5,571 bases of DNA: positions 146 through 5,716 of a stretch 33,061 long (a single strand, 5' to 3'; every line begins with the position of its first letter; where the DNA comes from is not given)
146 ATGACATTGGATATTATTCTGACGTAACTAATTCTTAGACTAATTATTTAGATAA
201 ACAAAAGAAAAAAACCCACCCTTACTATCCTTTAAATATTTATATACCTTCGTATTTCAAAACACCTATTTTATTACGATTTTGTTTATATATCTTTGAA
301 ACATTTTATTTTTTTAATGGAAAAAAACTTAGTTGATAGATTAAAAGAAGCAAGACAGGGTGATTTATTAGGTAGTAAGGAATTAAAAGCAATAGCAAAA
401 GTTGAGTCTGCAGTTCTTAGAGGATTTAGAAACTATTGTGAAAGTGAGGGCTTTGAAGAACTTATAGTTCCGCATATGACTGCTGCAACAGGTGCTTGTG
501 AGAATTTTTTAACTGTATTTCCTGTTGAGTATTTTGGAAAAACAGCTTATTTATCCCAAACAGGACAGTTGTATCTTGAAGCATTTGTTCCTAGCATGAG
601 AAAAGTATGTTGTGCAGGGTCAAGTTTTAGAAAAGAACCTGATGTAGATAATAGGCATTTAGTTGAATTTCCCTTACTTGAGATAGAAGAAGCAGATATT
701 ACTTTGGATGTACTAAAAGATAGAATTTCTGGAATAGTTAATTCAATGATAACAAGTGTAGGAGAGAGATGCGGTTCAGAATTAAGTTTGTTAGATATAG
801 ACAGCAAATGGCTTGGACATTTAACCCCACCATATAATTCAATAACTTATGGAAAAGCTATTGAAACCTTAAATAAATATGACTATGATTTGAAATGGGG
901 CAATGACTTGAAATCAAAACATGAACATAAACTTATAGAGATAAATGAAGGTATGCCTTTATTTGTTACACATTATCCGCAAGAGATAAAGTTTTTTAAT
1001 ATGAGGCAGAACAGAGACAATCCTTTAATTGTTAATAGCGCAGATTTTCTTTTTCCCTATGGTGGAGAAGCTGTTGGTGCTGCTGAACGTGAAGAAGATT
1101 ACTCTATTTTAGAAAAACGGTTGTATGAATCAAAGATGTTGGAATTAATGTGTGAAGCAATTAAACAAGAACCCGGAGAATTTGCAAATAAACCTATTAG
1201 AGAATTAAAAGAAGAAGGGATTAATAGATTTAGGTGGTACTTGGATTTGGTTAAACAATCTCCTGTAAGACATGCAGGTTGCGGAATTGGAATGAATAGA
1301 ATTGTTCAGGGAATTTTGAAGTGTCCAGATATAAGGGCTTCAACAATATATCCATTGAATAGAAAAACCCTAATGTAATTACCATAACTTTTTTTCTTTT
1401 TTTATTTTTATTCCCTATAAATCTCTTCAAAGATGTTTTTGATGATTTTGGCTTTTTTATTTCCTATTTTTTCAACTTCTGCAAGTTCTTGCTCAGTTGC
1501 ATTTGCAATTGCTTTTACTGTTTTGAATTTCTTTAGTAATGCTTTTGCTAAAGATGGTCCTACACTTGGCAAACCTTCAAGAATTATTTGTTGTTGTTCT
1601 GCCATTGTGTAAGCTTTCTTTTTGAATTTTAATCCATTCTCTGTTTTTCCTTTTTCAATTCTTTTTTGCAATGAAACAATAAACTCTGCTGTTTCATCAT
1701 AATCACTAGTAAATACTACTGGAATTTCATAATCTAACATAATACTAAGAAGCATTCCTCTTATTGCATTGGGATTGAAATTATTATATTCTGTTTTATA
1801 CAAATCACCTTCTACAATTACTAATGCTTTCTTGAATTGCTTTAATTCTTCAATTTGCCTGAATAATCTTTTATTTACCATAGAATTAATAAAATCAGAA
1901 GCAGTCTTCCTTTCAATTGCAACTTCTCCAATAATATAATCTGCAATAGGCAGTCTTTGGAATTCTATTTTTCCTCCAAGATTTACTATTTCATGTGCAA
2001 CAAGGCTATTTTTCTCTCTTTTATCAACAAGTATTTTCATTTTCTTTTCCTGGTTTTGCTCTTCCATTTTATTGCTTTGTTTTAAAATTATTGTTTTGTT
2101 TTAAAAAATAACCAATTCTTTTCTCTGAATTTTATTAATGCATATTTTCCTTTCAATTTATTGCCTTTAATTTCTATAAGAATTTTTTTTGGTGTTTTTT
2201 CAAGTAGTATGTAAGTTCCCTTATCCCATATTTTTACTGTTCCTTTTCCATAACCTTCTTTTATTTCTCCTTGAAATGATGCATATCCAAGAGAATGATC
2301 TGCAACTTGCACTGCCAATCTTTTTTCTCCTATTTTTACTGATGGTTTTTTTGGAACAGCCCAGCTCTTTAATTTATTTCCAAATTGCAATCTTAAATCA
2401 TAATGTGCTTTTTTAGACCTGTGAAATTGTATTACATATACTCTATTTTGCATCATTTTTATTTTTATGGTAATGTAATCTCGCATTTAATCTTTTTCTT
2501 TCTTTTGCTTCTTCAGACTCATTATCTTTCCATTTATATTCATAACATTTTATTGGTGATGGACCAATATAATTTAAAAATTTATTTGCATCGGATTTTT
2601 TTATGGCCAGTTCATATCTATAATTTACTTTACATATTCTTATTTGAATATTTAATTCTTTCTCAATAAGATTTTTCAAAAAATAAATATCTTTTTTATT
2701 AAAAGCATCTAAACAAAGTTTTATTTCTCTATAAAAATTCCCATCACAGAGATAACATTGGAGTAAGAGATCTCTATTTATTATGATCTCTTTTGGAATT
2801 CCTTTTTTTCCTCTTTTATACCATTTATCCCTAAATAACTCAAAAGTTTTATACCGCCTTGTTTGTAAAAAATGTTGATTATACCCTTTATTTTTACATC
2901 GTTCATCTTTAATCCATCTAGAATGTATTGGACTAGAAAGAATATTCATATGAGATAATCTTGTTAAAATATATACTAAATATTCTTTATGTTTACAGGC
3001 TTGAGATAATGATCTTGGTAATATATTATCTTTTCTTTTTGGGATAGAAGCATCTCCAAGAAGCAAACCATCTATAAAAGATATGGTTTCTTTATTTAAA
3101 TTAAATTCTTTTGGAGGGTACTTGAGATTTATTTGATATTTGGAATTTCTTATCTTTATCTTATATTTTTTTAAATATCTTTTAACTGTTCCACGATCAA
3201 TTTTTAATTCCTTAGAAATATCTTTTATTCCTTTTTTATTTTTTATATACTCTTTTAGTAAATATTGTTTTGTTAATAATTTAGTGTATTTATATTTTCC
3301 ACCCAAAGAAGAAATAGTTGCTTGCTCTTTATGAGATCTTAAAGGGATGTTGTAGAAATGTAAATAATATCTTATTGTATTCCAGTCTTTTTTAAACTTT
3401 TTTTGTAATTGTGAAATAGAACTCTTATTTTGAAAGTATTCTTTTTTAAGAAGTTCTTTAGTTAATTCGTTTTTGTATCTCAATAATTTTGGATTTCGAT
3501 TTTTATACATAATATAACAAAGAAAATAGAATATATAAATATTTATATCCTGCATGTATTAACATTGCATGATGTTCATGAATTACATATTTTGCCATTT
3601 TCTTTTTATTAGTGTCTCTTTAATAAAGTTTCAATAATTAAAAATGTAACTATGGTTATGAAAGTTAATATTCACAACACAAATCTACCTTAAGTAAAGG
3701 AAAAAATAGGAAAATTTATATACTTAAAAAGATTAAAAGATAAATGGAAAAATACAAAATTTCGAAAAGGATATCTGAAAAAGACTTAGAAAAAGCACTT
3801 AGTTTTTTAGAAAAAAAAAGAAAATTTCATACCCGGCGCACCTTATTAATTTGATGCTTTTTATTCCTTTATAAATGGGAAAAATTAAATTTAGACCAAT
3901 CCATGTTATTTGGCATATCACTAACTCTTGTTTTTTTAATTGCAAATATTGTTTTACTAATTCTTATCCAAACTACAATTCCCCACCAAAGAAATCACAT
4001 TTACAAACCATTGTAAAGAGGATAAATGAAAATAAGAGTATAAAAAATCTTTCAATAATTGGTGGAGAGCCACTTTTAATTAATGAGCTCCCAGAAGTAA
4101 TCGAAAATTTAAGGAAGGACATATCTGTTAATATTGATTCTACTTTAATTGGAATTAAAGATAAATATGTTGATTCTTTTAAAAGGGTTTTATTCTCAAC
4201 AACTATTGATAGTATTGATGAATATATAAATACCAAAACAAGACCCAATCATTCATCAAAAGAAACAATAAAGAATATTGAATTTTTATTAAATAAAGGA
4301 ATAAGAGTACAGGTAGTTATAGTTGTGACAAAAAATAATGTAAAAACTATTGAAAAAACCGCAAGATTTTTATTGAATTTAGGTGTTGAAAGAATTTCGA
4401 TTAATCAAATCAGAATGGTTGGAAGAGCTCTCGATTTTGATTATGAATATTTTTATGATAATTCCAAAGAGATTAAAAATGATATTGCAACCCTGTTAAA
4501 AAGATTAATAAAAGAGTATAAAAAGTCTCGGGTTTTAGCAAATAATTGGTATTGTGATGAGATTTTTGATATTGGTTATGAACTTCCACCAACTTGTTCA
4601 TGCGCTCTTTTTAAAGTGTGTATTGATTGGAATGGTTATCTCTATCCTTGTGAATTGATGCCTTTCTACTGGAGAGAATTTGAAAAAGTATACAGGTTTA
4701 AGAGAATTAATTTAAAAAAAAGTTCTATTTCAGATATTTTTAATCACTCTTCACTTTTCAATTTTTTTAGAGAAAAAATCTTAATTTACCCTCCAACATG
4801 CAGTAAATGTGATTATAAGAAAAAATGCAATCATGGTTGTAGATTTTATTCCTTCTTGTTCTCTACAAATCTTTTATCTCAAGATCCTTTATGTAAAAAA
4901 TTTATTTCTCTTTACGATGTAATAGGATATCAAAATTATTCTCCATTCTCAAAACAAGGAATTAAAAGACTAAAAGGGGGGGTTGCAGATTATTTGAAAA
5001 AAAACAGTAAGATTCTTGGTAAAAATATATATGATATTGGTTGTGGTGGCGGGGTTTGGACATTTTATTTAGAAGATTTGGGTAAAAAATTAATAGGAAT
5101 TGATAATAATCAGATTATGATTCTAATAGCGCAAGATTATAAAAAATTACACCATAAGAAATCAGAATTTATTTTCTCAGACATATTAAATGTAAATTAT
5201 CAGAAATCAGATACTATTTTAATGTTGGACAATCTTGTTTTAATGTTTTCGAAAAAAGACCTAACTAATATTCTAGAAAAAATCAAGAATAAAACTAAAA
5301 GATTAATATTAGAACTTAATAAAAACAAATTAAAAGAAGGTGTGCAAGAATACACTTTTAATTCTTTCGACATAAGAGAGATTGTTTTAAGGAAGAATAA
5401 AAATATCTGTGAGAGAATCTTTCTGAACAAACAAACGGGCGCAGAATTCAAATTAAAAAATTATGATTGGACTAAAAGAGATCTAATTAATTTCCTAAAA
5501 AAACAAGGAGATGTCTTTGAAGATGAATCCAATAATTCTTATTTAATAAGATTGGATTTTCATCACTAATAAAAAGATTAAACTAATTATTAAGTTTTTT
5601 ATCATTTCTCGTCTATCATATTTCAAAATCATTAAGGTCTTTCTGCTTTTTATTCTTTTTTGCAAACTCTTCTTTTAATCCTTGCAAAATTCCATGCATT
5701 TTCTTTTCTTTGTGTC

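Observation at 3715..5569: Radical SAM-SPASM-methyltransferase triple fusion preceded by a leaderless 36-aa ORF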

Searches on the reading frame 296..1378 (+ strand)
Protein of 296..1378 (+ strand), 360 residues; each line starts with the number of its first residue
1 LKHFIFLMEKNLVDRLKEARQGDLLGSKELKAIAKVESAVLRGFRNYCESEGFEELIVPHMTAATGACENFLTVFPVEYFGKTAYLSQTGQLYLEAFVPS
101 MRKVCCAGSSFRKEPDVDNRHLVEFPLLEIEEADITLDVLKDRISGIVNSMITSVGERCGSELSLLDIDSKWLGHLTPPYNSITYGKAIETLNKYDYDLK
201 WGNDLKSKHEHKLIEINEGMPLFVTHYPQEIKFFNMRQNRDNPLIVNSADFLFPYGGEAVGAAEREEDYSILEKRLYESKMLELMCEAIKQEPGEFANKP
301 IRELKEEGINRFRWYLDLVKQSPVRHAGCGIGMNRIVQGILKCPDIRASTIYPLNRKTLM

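Call 11: search_protein_families(library=pfam, proteins=[window:296-1378:+], max_evalue=0.01)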
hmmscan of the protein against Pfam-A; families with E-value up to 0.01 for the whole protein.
window:296-1378:+ (360 aa): 1 family
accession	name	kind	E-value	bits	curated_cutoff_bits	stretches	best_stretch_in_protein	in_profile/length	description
PF00152.25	tRNA-synt_2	-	1.4e-43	149.6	25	1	24-355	13-307/308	tRNA synthetases class II (D, K and N)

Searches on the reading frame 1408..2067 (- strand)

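Call 11: search_protein_families(library=pfam, proteins=[window:1408-2067:-], max_evalue=0.01)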
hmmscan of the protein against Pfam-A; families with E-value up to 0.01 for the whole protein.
window:1408-2067:- (219 aa): 5 families
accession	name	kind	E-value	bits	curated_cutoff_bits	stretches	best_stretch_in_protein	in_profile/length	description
PF02732.21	ERCC4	-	6.4e-28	97.9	24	1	14-133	1-140/140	ERCC4 domain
PF12826.13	HHH_2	-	4.5e-12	46.4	27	1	165-215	7-57/64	Helix-hairpin-helix motif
PF14520.12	HHH_5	-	1e-10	42.4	27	1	163-209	4-51/57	Helix-hairpin-helix domain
PF01367.25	5_3_exonuc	-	0.0055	17.6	40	0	164-202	21-61/97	5'-3' exonuclease, C-terminal SAM fold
PF00730.31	HhH-GPD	-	0.0064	17.3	26.2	0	173-212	17-61/108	HhH-GPD superfamily base excision DNA repair protein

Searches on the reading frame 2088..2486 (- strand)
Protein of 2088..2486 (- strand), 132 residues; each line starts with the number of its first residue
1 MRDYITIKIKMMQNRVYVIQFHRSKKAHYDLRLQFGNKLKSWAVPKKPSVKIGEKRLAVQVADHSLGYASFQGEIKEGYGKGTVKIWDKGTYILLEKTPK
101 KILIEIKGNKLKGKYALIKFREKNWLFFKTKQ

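Call 11: search_protein_families(library=pfam, proteins=[window:2088-2486:-], max_evalue=0.01)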
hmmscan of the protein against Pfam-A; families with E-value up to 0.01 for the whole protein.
window:2088-2486:- (132 aa): 1 family
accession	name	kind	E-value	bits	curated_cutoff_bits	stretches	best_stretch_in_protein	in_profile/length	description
PF13298.12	LigD_N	-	1.2e-31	109.5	31.1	1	20-119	1-107/107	DNA Ligase D 3'-phosphoesterase domain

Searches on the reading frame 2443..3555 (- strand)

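Call 11: search_protein_families(library=pfam, proteins=[window:2443-3555:-], max_evalue=0.01)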
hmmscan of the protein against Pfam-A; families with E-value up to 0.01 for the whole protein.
window:2443-3555:- (370 aa): 3 families
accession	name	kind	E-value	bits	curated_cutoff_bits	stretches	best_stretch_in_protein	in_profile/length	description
PF03161.18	LAGLIDADG_2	-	5.1e-21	75.8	25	1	159-326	2-168/168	LAGLIDADG DNA endonuclease family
PF07453.19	NUMOD1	-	1.3e-05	25.7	22.8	0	109-128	18-37/37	NUMOD1 domain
PF13518.12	HTH_28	-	0.00042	20.8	25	1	100-132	6-37/52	Helix-turn-helix domain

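Call 70: search_protein_families(library=ncbifam, proteins=[window:2443-3555:-], max_evalue=0.001)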
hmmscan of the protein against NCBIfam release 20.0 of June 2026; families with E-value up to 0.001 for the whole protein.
window:2443-3555:- (370 aa): 3 families
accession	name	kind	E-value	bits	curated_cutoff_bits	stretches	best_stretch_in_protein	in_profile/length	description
NF048019.1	IS256_Zn_var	equivalog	1.5e-05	24.4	150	0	91-140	33-82/304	IS256 family transposase, variant Zn-binding type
NF009949.0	PRK13413.1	equivalog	0.00058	19.6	272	1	85-135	150-200/203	master DNA invertase Mpi family serine-type recombinase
NF033546.1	transpos_IS21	equivalog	0.00074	19.1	160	0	103-168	4-33/294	IS21 family transposase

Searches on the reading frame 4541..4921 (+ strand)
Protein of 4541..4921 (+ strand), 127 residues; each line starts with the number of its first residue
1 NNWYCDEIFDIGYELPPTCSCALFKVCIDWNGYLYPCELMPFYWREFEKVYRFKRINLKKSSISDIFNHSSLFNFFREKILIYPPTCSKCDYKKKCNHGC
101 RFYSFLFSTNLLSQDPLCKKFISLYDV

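Call 66: search_protein_families(library=ncbifam, proteins=[window:4541-4921:+], max_evalue=0.01)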
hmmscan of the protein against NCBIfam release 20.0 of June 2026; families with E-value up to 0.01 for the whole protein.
seq(127 aa): 17 families
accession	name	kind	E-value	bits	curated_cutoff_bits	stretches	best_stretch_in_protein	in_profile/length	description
TIGR04085.1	rSAM_more_4Fe4S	domain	1.8e-09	37.9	27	1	19-118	1-93/93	SPASM domain-containing protein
NF041298.1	rSAM_mat_DynA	equivalog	1.1e-08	34.5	450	1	19-126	250-347/356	dynobactin maturation radical SAM/SPASM protein DynA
NF050035.1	rSAM_WgK_link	exception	3.5e-08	32.8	650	1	19-118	269-361/367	radical SAM/SPASM peptide maturase WgkB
TIGR02109.1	PQQ_syn_pqqE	equivalog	3.2e-07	29.6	381.35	1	54-120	267-332/358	pyrroloquinoline quinone biosynthesis protein PqqE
TIGR03942.1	sulfatase_rSAM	equivalog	1.8e-06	27.3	349.45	1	25-125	257-350/363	anaerobic sulfatase maturase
TIGR03962.1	mycofact_rSAM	equivalog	3.7e-06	26.3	265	1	19-119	241-332/339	mycofactocin radical SAM maturase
TIGR04304.1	GeoRSP_SPASM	equivalog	4.4e-06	26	300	1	18-118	204-292/293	GeoRSP system SPASM domain protein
TIGR04545.1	rSAM_ahbD_hemeb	equivalog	6.7e-06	25.8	500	1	56-119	275-336/339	heme b synthase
TIGR04055.1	rSAM_NirJ2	equivalog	1.6e-05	24.6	500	1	57-118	263-322/326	putative heme d1 biosynthesis radical SAM protein NirJ2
TIGR04053.2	TIGR04053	equivalog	1.6e-05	24.3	395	1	28-119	285-363/366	TIGR04053 family radical SAM/SPASM domain-containing protein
TIGR04317.1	W_rSAM_matur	equivalog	0.00065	18.9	380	1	26-97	244-320/349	tungsten cofactor oxidoreductase radical SAM maturase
NF010321.0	PRK13758.1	equivalog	0.00071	18.8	441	1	18-125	260-355/370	anaerobic sulfatase-maturase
NF047865.1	rSAM_PapB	equivalog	0.0012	18.1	340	1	18-101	246-317/330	PapB family radical SAM/SPASM ranthipeptide maturase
NF010308.0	PRK13745.1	equivalog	0.0014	17.6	484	1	26-111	286-363/412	anaerobic sulfatase-maturation protein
TIGR04347.1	pseudo_SAM_Halo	equivalog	0.0031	16.8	525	1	56-118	319-383/390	TIGR04347 family pseudo-SAM/SPASM protein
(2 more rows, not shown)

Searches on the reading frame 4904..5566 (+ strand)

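Call 66: search_protein_families(library=ncbifam, proteins=[window:4904-5566:+], max_evalue=0.01)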
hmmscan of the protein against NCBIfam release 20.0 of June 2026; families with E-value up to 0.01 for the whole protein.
seq(221 aa): 20 families
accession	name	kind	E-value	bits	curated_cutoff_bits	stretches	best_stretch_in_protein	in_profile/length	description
TIGR02021.1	BchM-ChlM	equivalog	2.7e-13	49.9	158.9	1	19-134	36-150/218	magnesium protoporphyrin IX methyltransferase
TIGR01983.1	UbiG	equivalog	6.4e-09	35.5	102.95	1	32-141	43-157/228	bifunctional 2-polyprenyl-6-hydroxyphenol methylase/3-demethylubiquinol 3-O-methyltransferase UbiG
NF008992.0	PRK12335.1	equivalog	3.3e-07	29.7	303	1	37-133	121-217/289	SAM-dependent methyltransferase TehB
NF043040.1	corrin_prot_MT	hypoth_equivalog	4.3e-06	26.3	180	1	22-85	29-90/216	corrinoid protein-associated methyltransferase CpaM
NF011529.0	PRK14968.1-3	equivalog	6.3e-06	25.8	162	1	39-107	35-104/198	putative methyltransferase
TIGR02072.1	BioC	equivalog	2.4e-05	24.3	184.95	1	29-128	25-121/244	malonyl-ACP O-methyltransferase BioC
TIGR00477.1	tehB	equivalog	5.1e-05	22.7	219.5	1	38-132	73-167/238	tellurite resistance methyltransferase TehB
NF008405.0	PRK11207.1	equivalog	7.8e-05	22.2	218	1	31-133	23-126/198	tellurite resistance methyltransferase TehB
NF011650.0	PRK15068.1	equivalog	0.00013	21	209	1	35-131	119-217/324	tRNA 5-methoxyuridine(34)/uridine 5-oxyacetic acid(34) synthase CmoB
NF000499.2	Erm23S_rRNA_broad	equivalog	0.00025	20.5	212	1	31-150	16-133/244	23S ribosomal RNA methyltransferase Erm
NF002463.0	PRK01683.1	equivalog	0.00043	20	297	1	37-116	30-106/258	trans-aconitate 2-methyltransferase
TIGR00537.1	hemK_rel_arch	hypoth_equivalog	0.00068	19.4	87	1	37-107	18-88/179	HemK2/MTQ2 family protein methyltransferase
TIGR02469.1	CbiT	equivalog_domain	0.0017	18.6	78.3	1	39-136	20-120/124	precorrin-6Y C5,15-methyltransferase (decarboxylating) subunit CbiT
TIGR00755.1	ksgA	equivalog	0.0018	17.7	171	1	36-104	30-94/256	16S rRNA (adenine(1518)-N(6)/adenine(1519)-N(6))-dimethyltransferase RsmA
NF001790.0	PRK00517.3-3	equivalog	0.0021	17.5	269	1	36-93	120-178/262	50S ribosomal protein L11 methyltransferase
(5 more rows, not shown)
